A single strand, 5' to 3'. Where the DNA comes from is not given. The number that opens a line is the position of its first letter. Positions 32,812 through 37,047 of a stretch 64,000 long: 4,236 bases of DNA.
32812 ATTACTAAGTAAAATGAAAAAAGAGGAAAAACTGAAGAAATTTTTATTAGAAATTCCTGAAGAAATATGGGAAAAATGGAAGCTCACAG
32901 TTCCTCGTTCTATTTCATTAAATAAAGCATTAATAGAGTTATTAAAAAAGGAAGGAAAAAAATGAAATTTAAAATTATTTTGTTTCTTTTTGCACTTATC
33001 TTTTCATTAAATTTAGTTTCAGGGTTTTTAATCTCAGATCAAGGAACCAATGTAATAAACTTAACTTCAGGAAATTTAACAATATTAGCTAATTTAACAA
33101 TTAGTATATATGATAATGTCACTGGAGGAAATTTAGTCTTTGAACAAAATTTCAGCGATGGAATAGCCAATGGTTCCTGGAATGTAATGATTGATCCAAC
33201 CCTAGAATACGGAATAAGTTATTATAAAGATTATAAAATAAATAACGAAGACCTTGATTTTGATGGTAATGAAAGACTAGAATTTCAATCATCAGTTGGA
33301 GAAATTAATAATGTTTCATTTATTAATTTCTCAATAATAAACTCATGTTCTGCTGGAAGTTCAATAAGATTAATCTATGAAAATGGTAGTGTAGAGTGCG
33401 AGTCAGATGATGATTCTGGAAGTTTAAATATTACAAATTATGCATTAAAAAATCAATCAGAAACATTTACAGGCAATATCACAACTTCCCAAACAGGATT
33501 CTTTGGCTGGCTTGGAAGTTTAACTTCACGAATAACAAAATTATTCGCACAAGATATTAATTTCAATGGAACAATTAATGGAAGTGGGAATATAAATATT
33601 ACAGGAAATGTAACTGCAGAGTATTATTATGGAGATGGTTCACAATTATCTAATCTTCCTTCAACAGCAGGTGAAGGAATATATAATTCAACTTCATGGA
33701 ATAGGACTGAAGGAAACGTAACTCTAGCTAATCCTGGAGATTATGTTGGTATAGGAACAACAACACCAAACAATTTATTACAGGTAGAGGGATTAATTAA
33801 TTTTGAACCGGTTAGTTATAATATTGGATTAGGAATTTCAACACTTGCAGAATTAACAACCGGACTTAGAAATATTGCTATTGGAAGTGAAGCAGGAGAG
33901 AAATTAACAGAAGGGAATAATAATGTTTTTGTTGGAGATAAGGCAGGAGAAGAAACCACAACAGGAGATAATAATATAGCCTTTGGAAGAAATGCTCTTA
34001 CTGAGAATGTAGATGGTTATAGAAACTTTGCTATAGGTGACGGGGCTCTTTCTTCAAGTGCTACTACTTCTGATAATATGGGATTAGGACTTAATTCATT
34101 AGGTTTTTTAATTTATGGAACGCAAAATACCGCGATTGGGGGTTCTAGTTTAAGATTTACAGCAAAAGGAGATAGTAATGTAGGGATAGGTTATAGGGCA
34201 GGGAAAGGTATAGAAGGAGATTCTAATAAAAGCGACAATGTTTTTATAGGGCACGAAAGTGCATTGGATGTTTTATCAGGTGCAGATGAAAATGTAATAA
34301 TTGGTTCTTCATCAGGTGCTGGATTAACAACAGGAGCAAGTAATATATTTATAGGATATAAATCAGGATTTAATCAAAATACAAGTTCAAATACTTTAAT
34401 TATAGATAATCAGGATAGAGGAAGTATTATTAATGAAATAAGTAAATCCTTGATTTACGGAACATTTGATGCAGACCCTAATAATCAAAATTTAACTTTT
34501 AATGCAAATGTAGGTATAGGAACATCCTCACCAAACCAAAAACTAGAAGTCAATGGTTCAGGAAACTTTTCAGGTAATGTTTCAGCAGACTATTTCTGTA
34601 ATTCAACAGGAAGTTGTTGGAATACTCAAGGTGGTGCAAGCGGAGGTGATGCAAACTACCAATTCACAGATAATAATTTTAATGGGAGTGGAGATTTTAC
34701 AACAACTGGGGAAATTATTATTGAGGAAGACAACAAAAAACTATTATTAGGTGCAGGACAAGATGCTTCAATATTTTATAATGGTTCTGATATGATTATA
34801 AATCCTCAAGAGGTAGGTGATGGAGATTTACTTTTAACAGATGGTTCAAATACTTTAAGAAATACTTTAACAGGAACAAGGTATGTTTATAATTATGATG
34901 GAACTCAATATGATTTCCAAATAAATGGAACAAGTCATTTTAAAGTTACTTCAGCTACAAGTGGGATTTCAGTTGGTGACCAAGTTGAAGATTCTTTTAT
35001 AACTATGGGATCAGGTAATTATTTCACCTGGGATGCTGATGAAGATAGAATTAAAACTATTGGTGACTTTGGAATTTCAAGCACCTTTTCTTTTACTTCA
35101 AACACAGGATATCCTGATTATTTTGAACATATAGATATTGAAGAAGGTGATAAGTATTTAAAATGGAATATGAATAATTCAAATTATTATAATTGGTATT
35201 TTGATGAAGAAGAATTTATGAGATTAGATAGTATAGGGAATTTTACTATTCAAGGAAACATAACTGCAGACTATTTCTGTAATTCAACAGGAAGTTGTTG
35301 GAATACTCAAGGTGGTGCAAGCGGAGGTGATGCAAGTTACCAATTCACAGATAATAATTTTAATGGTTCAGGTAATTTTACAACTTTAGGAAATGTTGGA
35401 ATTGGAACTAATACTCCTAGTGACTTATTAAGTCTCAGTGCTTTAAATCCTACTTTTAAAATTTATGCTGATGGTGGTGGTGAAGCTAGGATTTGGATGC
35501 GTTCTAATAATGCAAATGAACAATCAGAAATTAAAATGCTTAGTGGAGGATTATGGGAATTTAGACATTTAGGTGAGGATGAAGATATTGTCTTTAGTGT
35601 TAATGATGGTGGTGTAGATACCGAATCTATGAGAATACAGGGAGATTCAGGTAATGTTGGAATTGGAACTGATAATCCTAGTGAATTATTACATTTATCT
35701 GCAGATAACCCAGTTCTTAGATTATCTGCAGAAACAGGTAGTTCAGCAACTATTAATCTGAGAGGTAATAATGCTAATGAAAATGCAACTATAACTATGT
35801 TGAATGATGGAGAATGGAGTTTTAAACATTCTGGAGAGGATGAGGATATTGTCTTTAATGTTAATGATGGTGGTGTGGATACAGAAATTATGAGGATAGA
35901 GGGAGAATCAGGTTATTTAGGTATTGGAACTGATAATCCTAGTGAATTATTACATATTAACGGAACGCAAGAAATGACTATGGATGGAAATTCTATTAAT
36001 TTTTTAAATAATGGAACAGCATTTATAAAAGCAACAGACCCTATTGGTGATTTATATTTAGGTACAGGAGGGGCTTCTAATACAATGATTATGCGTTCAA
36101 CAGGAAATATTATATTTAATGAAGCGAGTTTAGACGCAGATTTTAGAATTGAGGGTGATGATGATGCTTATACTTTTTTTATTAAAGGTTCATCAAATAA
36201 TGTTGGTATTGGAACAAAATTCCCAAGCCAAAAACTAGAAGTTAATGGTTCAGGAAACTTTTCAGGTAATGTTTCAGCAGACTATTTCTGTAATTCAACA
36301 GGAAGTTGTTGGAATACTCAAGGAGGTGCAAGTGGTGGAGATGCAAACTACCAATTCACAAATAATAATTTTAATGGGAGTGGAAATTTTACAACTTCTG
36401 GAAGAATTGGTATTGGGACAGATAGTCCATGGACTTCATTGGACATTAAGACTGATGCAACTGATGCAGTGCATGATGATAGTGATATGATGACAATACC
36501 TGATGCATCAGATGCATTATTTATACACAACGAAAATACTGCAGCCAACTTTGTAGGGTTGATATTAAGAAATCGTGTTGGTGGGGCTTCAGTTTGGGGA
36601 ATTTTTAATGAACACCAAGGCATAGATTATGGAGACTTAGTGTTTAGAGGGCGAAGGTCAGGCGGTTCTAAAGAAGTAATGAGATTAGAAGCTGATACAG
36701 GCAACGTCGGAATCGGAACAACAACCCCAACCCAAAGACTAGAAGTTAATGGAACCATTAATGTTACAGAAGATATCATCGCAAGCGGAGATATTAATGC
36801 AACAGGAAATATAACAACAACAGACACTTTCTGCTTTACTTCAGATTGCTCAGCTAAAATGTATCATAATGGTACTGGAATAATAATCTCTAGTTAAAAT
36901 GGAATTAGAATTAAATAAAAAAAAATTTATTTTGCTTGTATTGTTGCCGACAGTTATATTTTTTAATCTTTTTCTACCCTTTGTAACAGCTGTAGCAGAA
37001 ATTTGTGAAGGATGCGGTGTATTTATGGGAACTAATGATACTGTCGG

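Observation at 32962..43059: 10-kb island of three translationally coupled, sequon-rich giant secreted proteins (1311 + 1495 + 558 aa) flanked by two ABC/surface-protein modules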

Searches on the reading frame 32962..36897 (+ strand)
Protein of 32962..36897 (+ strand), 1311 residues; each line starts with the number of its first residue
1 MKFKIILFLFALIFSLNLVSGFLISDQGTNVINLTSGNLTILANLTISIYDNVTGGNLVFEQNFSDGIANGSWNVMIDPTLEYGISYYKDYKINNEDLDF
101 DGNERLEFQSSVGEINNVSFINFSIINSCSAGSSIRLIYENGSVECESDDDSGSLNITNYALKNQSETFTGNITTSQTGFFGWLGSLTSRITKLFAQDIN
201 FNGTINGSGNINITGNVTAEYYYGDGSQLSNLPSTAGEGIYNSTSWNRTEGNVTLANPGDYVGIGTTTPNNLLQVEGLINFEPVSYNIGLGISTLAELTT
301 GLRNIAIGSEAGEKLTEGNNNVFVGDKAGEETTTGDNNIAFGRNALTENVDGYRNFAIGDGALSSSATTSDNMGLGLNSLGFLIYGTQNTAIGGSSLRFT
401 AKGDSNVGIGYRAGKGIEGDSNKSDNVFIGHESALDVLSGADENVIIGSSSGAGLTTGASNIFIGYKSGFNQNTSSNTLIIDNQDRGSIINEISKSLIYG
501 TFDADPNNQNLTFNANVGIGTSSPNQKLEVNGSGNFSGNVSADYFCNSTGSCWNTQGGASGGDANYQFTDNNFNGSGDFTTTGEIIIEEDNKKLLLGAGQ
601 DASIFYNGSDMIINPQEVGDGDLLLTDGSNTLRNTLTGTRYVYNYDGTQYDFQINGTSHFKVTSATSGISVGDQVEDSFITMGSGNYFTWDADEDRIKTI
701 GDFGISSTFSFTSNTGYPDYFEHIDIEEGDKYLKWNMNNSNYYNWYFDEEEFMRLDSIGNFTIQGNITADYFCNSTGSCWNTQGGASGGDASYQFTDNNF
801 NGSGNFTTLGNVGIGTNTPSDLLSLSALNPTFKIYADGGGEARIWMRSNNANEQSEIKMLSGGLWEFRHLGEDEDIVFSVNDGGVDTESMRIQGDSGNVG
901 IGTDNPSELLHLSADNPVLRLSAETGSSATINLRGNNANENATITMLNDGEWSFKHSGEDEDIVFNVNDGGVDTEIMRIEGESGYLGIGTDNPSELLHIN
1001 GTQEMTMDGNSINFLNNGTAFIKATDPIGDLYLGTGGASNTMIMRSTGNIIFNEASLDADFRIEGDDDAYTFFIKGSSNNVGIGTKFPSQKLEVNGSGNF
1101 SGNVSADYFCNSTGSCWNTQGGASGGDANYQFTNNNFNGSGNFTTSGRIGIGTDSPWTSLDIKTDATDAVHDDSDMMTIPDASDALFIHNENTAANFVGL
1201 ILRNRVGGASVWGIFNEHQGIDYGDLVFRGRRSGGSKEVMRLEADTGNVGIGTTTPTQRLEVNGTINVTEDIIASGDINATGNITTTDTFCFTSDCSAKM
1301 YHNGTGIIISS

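Call 5: search_protein_families(library=pfam, proteins=[window:32962-36897:+], max_evalue=0.01)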
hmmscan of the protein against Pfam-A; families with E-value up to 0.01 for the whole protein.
window:32962-36897:+ (1311 aa): 0 families

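Call 9: search_protein_families(library=ncbifam, proteins=[window:32962-36897:+], max_evalue=0.01)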
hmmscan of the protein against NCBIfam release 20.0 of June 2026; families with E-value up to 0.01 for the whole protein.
window:32962-36897:+ (1311 aa): 0 families

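Call 10: search_solved_structures(query=window:32962-36897:+, max_evalue=1, show_alignments=2)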
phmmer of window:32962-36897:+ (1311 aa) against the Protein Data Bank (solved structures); distinct sequences matched with E-value up to 1: 3.
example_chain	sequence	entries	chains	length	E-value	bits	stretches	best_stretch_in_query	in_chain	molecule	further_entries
8ojn_C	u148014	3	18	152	0.00052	21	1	885-1006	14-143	Cell wall surface anchor family protein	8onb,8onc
3dto_A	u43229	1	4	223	0.08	13.7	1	693-752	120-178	BH2835 protein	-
8clk_F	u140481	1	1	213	0.54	11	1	864-929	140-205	General transcription factor 3C polypeptide 6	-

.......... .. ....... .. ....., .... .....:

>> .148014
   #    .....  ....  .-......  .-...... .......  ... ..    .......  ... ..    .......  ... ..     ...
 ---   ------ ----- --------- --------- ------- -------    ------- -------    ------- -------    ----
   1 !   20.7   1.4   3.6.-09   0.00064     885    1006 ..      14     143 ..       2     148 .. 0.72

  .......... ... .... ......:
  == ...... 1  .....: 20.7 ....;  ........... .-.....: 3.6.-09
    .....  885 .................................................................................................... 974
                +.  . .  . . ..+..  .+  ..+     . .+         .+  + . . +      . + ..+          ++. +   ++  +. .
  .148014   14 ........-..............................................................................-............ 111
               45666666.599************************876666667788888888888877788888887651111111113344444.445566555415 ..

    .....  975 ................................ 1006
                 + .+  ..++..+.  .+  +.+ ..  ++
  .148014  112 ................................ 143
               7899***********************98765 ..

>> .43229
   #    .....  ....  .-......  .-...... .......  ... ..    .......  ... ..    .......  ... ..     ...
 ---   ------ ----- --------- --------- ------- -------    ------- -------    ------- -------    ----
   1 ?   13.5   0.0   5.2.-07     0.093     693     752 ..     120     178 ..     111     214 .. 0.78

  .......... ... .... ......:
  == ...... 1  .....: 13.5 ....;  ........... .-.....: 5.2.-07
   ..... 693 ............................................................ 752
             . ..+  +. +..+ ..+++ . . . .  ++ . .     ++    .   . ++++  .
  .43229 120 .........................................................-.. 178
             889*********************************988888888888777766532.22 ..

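Call 12: search_protein_families(library=phrogs, proteins=[window:32962-36897:+], max_evalue=0.01)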
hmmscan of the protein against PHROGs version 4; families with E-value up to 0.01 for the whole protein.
window:32962-36897:+ (1311 aa): 7 families
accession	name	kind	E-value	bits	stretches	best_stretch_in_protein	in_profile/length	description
phrog_4636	-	tail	1.4e-24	87.5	3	331-433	231-341/763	tail spike protein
phrog_6002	-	head and packaging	1.8e-22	79.8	2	284-386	699-800/1183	virion structural protein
phrog_18345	-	tail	1.1e-16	61.4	3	805-1068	437-676/956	tail fiber protein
phrog_23837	-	head and packaging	1.5e-14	54.7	1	275-433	235-390/507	virion structural protein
phrog_9942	-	tail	2.3e-11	43.5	2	510-1065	273-801/1178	tail fiber protein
phrog_9563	-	unknown function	3.8e-07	31.1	0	1248-1283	17-52/85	-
phrog_13535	-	unknown function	9.6e-05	23.3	0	1247-1284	16-53/147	-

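Call 15: find_homologous_proteins(query=window:32962-36897:+, max_evalue=0.00001)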
Query window:32962-36897:+ (1311 aa): 1331 proteins with E <= 0.00001 among 8000 candidates; the best 120 are listed.
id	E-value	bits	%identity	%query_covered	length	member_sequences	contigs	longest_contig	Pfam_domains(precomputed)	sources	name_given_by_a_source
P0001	1.1e-125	439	75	19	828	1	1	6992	-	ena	-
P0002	5.7e-118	413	73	19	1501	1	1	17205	-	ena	-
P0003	3.4e-115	404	69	19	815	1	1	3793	-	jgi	-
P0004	1.2e-113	399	74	19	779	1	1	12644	-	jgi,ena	-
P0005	1.0e-106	376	73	19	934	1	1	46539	-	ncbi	ncbi:MAG: hypothetical protein ABIF88_00090 [archaeon]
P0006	6.3e-105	370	71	19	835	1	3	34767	-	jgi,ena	-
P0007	3.3e-104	368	72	19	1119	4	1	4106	-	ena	-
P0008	1.3e-103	366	68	20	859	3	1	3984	-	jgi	-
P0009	4.1e-100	354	71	18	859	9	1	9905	-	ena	-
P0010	3.5e-97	345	63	22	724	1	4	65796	-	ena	-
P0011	3.8e-97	345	63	22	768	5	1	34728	-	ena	-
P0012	3.8e-97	344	63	22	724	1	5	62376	-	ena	-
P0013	1.4e-83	300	58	19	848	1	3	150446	-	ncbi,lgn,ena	-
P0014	1.8e-82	296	60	19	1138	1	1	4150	-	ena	-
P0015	1.8e-81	293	61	19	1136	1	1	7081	PF22237.4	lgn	-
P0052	9.3e-58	214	51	16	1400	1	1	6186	PF13884.12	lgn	-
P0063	7.4e-51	191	50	15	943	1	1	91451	PF13884.12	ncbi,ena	-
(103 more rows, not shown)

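Call 57: search_dna_similar(query=window:33700-36897:+, collection=phages, mode=protein, max_rows=15)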
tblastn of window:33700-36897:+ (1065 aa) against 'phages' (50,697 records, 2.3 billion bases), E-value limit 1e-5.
Records with a match: 65; places in all: 83; records where one place covers at least 80% of the query: 0.
Best place of each record, by identity: <60% 65.
By first word of the organism name: Synechococcus 16; Bacillus 16; Pelagibacter 7; Staphylococcus 5; Prochlorococcus 4; Roseobacter 3; Caudoviricetes 2; Marine 2; Escherichia 2; Achromobacter 2; and 5 more.
By host as written in the record: - 10; Synechococcus sp. 8; Bacillus subtilis BEST7003 6; Candidatus Pelagibacter sp H2P3alpha 5; Bacillus subtilis 5; Synechococcus sp. WH 7803 2; Candidatus Pelagibacter sp. HTCC7211 2; Achromobacter xylosoxidans I2BC 2; and 20 more.
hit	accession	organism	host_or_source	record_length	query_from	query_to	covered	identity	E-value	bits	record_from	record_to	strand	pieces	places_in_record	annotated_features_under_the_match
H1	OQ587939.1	Synechococcus phage S-CRES1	Synechococcus sp.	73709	564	1019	43%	25.6%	7e-8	63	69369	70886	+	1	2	chaperone of endosialidase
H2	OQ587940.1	Synechococcus phage S-CRES2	Synechococcus sp.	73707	564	1019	43%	25.6%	1e-7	63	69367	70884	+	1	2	chaperone of endosialidase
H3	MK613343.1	Roseobacter phage CRP-1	Rhodobacteraceae bacterium FZCC0023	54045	24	337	29%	30.1%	2e-8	127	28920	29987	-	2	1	putative tail structural protein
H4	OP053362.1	Cyanophage S-TIM54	Parasynechococcus marenigrum WH 8102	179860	541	848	29%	29.0%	1e-8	66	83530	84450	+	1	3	virion structural protein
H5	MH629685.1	Synechococcus virus S-PRM1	Synechococcus sp. WH 7803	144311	564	853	27%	30.2%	2e-7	62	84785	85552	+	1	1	putative tail fiber-like protein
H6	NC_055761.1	Synechococcus virus S-PRM1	Synechococcus sp. WH 7803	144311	564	853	27%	30.2%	2e-7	62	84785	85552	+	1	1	tail fiber protein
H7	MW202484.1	Caudoviricetes sp.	Manatee Spring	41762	39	338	28%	28.0%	3e-7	61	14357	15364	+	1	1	endo n acetylneuraminidase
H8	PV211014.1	Roseobacter phage CRP-831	Roseobacter sp. FZCC0196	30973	5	239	22%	33.2%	2e-9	68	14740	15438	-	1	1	tail fiber protein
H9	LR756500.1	uncultured phage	metagenomic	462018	41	274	22%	32.7%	1e-6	59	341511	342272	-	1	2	record has no annotation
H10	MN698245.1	Pelagibacter phage HTVC111P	Candidatus Pelagibacter sp. HTCC7211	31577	13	228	20%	35.2%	8e-14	82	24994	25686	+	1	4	putative tail fiber protein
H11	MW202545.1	Caudoviricetes sp.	Manatee Spring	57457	38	290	24%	29.8%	3e-9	67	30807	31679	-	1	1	endo n acetylneuraminidase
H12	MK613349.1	Roseobacter phage CRP-7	Rhodobacteraceae bacterium FZCC0042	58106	13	235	21%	32.9%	2e-8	65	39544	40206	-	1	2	putative tail structural protein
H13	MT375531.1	Pelagibacter phage Unn EXVC019P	Candidatus Pelagibacter sp H2P3alpha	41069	630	864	22%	28.9%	4e-8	64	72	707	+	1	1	hypothetical protein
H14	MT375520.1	Pelagibacter phage Bylgja EXVC010P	Candidatus Pelagibacter sp H2P3alpha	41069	630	864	22%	28.9%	6e-8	63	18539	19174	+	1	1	hypothetical protein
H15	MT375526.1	Pelagibacter phage Himinglaeva EXVC011P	Candidatus Pelagibacter sp H2P3alpha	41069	630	864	22%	28.9%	6e-8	63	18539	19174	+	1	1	hypothetical protein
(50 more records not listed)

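Call 81: find_encoding_contigs(protein=window:32962-36897:+, flank=3000, max_places=6)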
Protein window:32962-36897:+ (1311 aa): 1 contig read that carries it; 1 place shown.
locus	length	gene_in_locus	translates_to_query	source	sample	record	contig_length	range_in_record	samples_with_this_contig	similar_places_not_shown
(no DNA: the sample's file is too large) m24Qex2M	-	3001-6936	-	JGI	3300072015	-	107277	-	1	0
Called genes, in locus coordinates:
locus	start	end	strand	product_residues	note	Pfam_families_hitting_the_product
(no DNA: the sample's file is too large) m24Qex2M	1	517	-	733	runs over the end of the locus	PF12840:HTH_20 (weak), PF09826:Beta_propel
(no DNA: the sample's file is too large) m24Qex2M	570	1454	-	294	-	-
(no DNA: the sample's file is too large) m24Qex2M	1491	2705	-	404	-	PF12704:MacB_PCD, PF02687:FtsX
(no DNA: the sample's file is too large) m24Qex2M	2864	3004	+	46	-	-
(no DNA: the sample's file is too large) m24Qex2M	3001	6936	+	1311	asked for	-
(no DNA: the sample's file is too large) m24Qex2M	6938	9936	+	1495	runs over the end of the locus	-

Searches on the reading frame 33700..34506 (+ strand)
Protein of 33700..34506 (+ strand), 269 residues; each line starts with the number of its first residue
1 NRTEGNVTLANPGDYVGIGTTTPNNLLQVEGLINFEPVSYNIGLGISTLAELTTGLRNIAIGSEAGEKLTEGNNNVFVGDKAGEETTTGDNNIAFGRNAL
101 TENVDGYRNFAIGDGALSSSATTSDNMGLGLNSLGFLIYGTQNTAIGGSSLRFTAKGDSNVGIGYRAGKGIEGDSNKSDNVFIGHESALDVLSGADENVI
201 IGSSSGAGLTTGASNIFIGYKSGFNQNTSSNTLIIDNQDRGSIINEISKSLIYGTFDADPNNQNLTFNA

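Call 67: search_protein_families(library=pfam, proteins=[window:33700-34506:+], max_evalue=1)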
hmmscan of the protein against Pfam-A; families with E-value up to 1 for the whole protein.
window:33700-34506:+ (269 aa): 0 families

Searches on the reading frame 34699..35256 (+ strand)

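Call 67: search_protein_families(library=pfam, proteins=[window:34699-35256:+], max_evalue=1)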
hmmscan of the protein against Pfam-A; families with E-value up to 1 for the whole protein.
window:34699-35256:+ (186 aa): 1 family
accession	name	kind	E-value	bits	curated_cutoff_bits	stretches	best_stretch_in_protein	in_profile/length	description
PF24902.1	Ig_NUP210_9th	-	0.34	11.5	27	0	63-91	8-37/79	NUP210, Ig-like domain 9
